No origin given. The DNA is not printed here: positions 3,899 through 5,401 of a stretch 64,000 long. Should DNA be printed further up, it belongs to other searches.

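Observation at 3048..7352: gmd plus a ColD-like His-for-Lys PLP dehydratase: a candidate GDP-3,6-dideoxyhexose (colitose-type) branch without an obvious ColC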

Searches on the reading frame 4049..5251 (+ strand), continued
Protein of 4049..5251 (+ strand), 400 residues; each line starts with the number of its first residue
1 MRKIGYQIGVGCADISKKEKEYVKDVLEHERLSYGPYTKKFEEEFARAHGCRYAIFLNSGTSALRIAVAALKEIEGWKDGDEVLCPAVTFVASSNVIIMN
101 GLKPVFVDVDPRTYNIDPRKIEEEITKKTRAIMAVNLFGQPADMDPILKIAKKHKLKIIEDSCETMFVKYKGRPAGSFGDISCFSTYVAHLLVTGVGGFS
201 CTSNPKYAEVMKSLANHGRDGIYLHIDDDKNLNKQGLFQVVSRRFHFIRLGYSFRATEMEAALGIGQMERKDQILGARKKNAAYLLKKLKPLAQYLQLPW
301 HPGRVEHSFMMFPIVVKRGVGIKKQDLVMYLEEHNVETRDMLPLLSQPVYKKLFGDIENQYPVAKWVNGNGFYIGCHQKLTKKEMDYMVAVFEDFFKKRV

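Call 15: find_encoding_contigs(protein=P0091, flank=10000, max_places=2)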
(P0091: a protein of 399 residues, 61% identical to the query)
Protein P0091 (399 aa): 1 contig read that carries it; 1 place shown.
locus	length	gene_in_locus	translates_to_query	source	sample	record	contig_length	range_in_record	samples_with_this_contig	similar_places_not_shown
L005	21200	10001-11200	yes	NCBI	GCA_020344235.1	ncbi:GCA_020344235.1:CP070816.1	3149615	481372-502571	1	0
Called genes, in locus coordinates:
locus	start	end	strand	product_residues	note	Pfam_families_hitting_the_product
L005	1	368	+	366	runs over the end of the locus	PF07963:N_methyl, PF07596:SBP_bac_10 (weak)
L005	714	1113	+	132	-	-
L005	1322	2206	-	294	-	-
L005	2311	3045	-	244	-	PF01182:Glucosamine_iso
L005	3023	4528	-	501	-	PF00479:G6PD_N, PF02781:G6PD_C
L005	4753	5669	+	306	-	PF02463:SMC_N (weak), PF03215:Rad17 (weak), PF00005:ABC_tran, PF13304:AAA_21 (faint), PF17912:OB_MalK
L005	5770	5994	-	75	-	-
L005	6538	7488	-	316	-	-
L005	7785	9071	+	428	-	PF13231:PMT_2, PF23381:Beta-prop_IFT122_1st, PF23869:Beta-prop_WDR75_1st, PF24017:Beta-prop_SCAP, PF24782:WD40_MABP1-WDR62_2nd, PF24814:WD40_Prp19, PF24817:WD40_WDHD1_1st, PF25168:Beta-prop_WDR36-Utp21_2nd, +11 more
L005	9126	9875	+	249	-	-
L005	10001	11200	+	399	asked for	PF01041:DegT_DnrJ_EryC1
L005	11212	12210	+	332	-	PF01370:Epimerase, PF04321:RmlD_sub_bind, PF16363:GDP_Man_Dehyd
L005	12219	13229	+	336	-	PF01370:Epimerase, PF02719:Polysacc_synt_2 (weak), PF03435:Sacchrp_dh_NADP (faint), PF04321:RmlD_sub_bind, PF05368:NmrA (weak), PF01073:3Beta_HSD, PF13460:NAD_binding_10, PF16363:GDP_Man_Dehyd, +1 more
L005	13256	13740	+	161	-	PF01073:3Beta_HSD, PF01370:Epimerase, PF07993:NAD_binding_4 (faint), PF16363:GDP_Man_Dehyd, PF13460:NAD_binding_10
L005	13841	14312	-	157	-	-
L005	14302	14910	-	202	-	PF04542:Sigma70_r2, PF08281:Sigma70_r4_2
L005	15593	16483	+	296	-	-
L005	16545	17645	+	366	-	PF00583:Acetyltransf_1, PF13527:Acetyltransf_9, PF13508:Acetyltransf_7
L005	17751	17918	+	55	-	PF08502:LeuA_dimer (weak)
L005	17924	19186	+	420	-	PF00330:Aconitase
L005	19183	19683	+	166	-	PF00694:Aconitase_C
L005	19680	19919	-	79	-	PF06107:DUF951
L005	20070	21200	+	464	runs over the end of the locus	PF02321:OEP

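Call 16: search_protein_families(library=ncbifam, proteins=[L003:11199-12131:+, L005:11212-12210:+, L005:12219-13229:+, L003:8952-10004:+, L001:12705-13604:-, L001:8785-9798:+], max_evalue=1e-10)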
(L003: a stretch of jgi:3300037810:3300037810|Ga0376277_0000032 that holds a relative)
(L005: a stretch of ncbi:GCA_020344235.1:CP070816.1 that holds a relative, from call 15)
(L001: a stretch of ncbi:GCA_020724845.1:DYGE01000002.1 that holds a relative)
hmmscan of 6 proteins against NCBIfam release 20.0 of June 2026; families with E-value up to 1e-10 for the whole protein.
L003:11199-12131:+ (310 aa): 8 families
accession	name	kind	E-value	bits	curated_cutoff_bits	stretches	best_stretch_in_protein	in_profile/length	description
NF047922.1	GDPFucSynFcl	equivalog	1.4e-81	274.3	500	1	6-309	3-304/308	GDP-L-fucose synthase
TIGR01181.1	dTDP_gluc_dehyt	equivalog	2.3e-28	99.2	365.1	1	42-310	59-315/321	dTDP-glucose 4,6-dehydratase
TIGR01179.1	galE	equivalog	2.5e-19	69.3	262.3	1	39-309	53-328/332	UDP-glucose 4-epimerase GalE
TIGR04180.1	EDH_00030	hypoth_equivalog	4.3e-18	65.4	475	1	59-267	72-266/297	NAD-dependent 4,6-dehydratase LegB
NF007490.0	PRK10084.1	subfamily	3.3e-16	59.2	649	1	133-310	162-338/361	dTDP-glucose 4,6-dehydratase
TIGR02197.1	heptose_epim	equivalog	2.1e-13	50.2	274.6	1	8-307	1-314/316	ADP-glyceromanno-heptose 6-epimerase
NF007582.0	PRK10217.1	equivalog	2.9e-13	49.6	698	0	134-309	156-334/355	dTDP-glucose 4,6-dehydratase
NF011728.1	PRK15181.1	equivalog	5.2e-12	45.4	760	1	69-308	101-339/348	Vi polysaccharide biosynthesis UDP-N-acetylglucosaminuronic acid C-4 epimerase TviC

L005:11212-12210:+ (332 aa): 8 families
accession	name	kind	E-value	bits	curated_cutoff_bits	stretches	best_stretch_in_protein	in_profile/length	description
TIGR01472.1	gmd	equivalog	9.3e-163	541.3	415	1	3-323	1-340/342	GDP-mannose 4,6-dehydratase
TIGR04180.1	EDH_00030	hypoth_equivalog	9e-32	110.3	475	1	6-308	2-296/297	NAD-dependent 4,6-dehydratase LegB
TIGR01181.1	dTDP_gluc_dehyt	equivalog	3.3e-30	105.3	365.1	1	5-319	2-309/321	dTDP-glucose 4,6-dehydratase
TIGR02622.1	CDP_4_6_dhtase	equivalog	1.1e-23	84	278.45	1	3-174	5-173/352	CDP-glucose 4,6-dehydratase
TIGR01179.1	galE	equivalog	4.3e-19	68.5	262.3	1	5-172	2-162/332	UDP-glucose 4-epimerase GalE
NF007582.0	PRK10217.1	equivalog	2.6e-15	56.4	698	1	3-244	2-245/355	dTDP-glucose 4,6-dehydratase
NF011728.1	PRK15181.1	equivalog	9.9e-13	47.8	760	1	3-313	16-329/348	Vi polysaccharide biosynthesis UDP-N-acetylglucosaminuronic acid C-4 epimerase TviC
NF007490.0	PRK10084.1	subfamily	1.5e-12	47.2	649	1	6-320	4-333/361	dTDP-glucose 4,6-dehydratase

L005:12219-13229:+ (336 aa): 15 families
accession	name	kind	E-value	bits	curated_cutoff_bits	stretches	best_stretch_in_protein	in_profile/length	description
TIGR01179.1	galE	equivalog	1.5e-32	112.8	262.3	1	10-190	1-183/332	UDP-glucose 4-epimerase GalE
TIGR04180.1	EDH_00030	hypoth_equivalog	1e-27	97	475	1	11-269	1-257/297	NAD-dependent 4,6-dehydratase LegB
TIGR01181.1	dTDP_gluc_dehyt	equivalog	9e-26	90.7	365.1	1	10-315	1-309/321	dTDP-glucose 4,6-dehydratase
TIGR02197.1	heptose_epim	equivalog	8.3e-21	74.5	274.6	1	11-316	1-312/316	ADP-glyceromanno-heptose 6-epimerase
NF043036.1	ErythonDh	equivalog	5.6e-20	71.8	325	1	10-181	2-177/321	D-erythronate dehydrogenase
TIGR03466.1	HpnA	hypoth_equivalog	2.5e-16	59.5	367.65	1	10-179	2-166/327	hopanoid-associated sugar epimerase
NF011728.1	PRK15181.1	equivalog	1.8e-14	53.5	760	1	10-315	17-335/348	Vi polysaccharide biosynthesis UDP-N-acetylglucosaminuronic acid C-4 epimerase TviC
TIGR01214.1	rmlD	equivalog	3.3e-14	52.7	224.05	1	10-192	1-159/285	dTDP-4-dehydrorhamnose reductase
NF007490.0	PRK10084.1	subfamily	4.7e-13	48.8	649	1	10-315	2-332/361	dTDP-glucose 4,6-dehydratase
NF052578.1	StrlDmthSdmBMthl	equivalog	3.1e-12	46.9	600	1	12-182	4-168/328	sterol demethylase protein SdmB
NF007582.0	PRK10217.1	equivalog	5.1e-12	45.5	698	1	10-314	3-328/355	dTDP-glucose 4,6-dehydratase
NF007956.0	PRK10675.1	subfamily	6.3e-12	45.3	394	1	10-166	2-162/338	UDP-glucose 4-epimerase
NF008872.0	PRK11908.1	equivalog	1.8e-11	43.7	294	0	10-267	3-270/349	bifunctional UDP-4-keto-pentose/UDP-xylose synthase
NF042423.1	oxyalk_red_Shew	equivalog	4e-11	42.6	580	1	9-185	9-176/331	2-alkyl-3-oxoalkanoate reductase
TIGR02622.1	CDP_4_6_dhtase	equivalog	4.5e-11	42.5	278.45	0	9-316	5-329/352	CDP-glucose 4,6-dehydratase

L003:8952-10004:+ (350 aa): 7 families
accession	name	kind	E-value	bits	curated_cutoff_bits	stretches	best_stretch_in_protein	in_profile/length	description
TIGR01472.1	gmd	equivalog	1e-164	547.7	415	1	6-344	1-341/342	GDP-mannose 4,6-dehydratase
TIGR01181.1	dTDP_gluc_dehyt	equivalog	2.5e-34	118.8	365.1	1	8-332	2-302/321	dTDP-glucose 4,6-dehydratase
TIGR04180.1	EDH_00030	hypoth_equivalog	8.7e-33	113.6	475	1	9-328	2-296/297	NAD-dependent 4,6-dehydratase LegB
TIGR02622.1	CDP_4_6_dhtase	equivalog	1.9e-23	83.2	278.45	1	5-338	4-327/352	CDP-glucose 4,6-dehydratase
TIGR01179.1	galE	equivalog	5.1e-19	68.3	262.3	1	8-188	2-176/332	UDP-glucose 4-epimerase GalE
NF007582.0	PRK10217.1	equivalog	3e-15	56.2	698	1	6-269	2-268/355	dTDP-glucose 4,6-dehydratase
NF007490.0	PRK10084.1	subfamily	8.5e-12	44.7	649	1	7-272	2-278/361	dTDP-glucose 4,6-dehydratase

L001:12705-13604:- (299 aa): 4 families
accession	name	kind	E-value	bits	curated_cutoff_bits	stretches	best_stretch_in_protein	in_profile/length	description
TIGR01214.1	rmlD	equivalog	5.5e-50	170.1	224.05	1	3-294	1-284/285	dTDP-4-dehydrorhamnose reductase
TIGR01181.1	dTDP_gluc_dehyt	equivalog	7.1e-17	61.5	365.1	1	36-253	56-269/321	dTDP-glucose 4,6-dehydratase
NF007440.0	PRK09987.1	equivalog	6.8e-15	55.1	308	1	40-236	41-225/299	dTDP-4-dehydrorhamnose reductase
TIGR01179.1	galE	equivalog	3.4e-11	42.6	262.3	1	36-147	53-159/332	UDP-glucose 4-epimerase GalE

L001:8785-9798:+ (337 aa): 8 families
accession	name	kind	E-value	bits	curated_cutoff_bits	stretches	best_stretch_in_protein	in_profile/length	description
TIGR01472.1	gmd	equivalog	1.6e-157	524.1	415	1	6-328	1-340/342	GDP-mannose 4,6-dehydratase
TIGR01181.1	dTDP_gluc_dehyt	equivalog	1.9e-32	112.6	365.1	1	8-324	2-309/321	dTDP-glucose 4,6-dehydratase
TIGR04180.1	EDH_00030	hypoth_equivalog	7.9e-31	107.2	475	1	9-313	2-296/297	NAD-dependent 4,6-dehydratase LegB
TIGR02622.1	CDP_4_6_dhtase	equivalog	1.3e-22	80.4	278.45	1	6-324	5-328/352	CDP-glucose 4,6-dehydratase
TIGR01179.1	galE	equivalog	8.5e-22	77.4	262.3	1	8-177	2-164/332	UDP-glucose 4-epimerase GalE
NF007582.0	PRK10217.1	equivalog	2.9e-17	62.8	698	1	7-320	3-325/355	dTDP-glucose 4,6-dehydratase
NF011728.1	PRK15181.1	equivalog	3.8e-14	52.4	760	1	5-332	15-343/348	Vi polysaccharide biosynthesis UDP-N-acetylglucosaminuronic acid C-4 epimerase TviC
NF007490.0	PRK10084.1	subfamily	1.6e-13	50.4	649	1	58-320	48-328/361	dTDP-glucose 4,6-dehydratase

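Call 17: search_solved_structures(query=L003:11199-12131:+, max_evalue=1e-8)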
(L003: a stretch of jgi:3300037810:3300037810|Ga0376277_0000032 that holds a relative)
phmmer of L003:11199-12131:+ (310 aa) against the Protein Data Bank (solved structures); distinct sequences matched with E-value up to 1e-8: 67 (the best 60 are shown).
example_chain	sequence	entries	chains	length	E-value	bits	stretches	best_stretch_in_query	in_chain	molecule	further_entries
1e6u_A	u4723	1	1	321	5.1e-53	184.1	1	6-309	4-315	GDP-FUCOSE SYNTHETASE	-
1bsv_A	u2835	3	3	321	6.8e-53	183.7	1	4-309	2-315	PROTEIN (GDP-FUCOSE SYNTHETASE) | GDP-FUCOSE SYNTHETASE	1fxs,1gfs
7ll6_A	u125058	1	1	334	1.2e-52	182.9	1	6-304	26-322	GDP-L-fucose synthase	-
8du0_A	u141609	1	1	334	1.2e-52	182.9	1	6-304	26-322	GDP-L-fucose synthase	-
1bws_A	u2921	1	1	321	1.8e-52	182.3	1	4-309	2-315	PROTEIN (GDP-4-KETO-6-DEOXY-D-MANNOSE EPIMERASE/REDUCTASE)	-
1e7s_A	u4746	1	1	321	2.4e-52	181.9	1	4-309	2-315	GDP-FUCOSE SYNTHETASE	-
1e7q_A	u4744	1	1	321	3.5e-52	181.4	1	6-309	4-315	GDP-FUCOSE SYNTHETASE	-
1e7r_A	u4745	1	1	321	1.6e-51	179.2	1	4-309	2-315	GDP-FUCOSE SYNTHETASE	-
4e5y_A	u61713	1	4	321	3.5e-44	155.1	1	6-309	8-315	GDP-L-fucose synthase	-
4b8w_A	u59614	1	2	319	4.1e-44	154.9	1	7-309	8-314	GDP-L-FUCOSE SYNTHASE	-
4b8z_A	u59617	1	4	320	4.1e-44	154.9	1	7-309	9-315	GDP-L-FUCOSE SYNTHASE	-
4bkp_A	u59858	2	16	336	4.9e-44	154.6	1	7-309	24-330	GDP-L-FUCOSE SYNTHASE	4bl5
7anh_A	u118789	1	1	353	2.7e-41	145.6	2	7-194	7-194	GDP-L-fucose synthase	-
8ewu_A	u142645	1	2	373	8.9e-40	140.6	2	3-194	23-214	GDP-L-fucose synthase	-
7cxt_A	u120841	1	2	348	3.8e-37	132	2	6-194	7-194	GDP-L-fucose synthase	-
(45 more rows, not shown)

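Call 18: search_solved_structures(query=L005:12219-13229:+, max_evalue=1e-8)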
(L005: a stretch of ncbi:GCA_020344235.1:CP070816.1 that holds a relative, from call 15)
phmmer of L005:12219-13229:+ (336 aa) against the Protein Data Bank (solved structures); distinct sequences matched with E-value up to 1e-8: 71 (the best 60 are shown).
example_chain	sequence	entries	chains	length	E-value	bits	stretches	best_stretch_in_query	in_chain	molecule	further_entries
6vo6_A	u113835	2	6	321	5.3e-50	173.6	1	8-318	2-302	Putative sugar-nucleotide epimerase/dehydratease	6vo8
6wjb_A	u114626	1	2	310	7.8e-30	107.4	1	9-314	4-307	NAD-dependent epimerase/dehydratase family protein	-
6wj9_A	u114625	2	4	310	7.5e-29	104.2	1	9-314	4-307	NAD-dependent epimerase/dehydratase family protein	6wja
8rdg_A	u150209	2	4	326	2.1e-24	89.6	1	10-305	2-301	SDR family NAD(P)-dependent oxidoreductase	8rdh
3icp_A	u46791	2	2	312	2.5e-24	89.3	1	10-317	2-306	NAD-dependent epimerase/dehydratase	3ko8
8rdi_A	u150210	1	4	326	7.4e-24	87.8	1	10-305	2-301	SDR family NAD(P)-dependent oxidoreductase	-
1r6d_A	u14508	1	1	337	6.9e-23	84.6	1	10-314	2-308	TDP-glucose-4,6-dehydratase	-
1r66_A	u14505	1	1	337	9.6e-23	84.1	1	10-314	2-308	TDP-glucose-4,6-dehydratase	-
10ke_A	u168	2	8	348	4.3e-21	78.7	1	5-310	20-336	Capsular polysaccharide biosynthesis protein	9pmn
3aw9_A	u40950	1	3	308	5.4e-21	78.4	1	10-317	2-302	NAD-dependent epimerase/dehydratase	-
5u4q_A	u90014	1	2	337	8.2e-20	74.5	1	10-230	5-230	dTDP-glucose 4,6-dehydratase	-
3ehe_A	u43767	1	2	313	3.4e-19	72.4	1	11-317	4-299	UDP-glucose 4-epimerase (GalE-1)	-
6kv9_A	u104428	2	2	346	1.9e-18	70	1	8-311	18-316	MoeE5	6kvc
8wxk_A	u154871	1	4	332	6.7e-18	68.2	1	8-311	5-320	UDP-glucose 4-epimerase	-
4zrm_A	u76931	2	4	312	7.9e-18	68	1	10-311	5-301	UDP-glucose 4-epimerase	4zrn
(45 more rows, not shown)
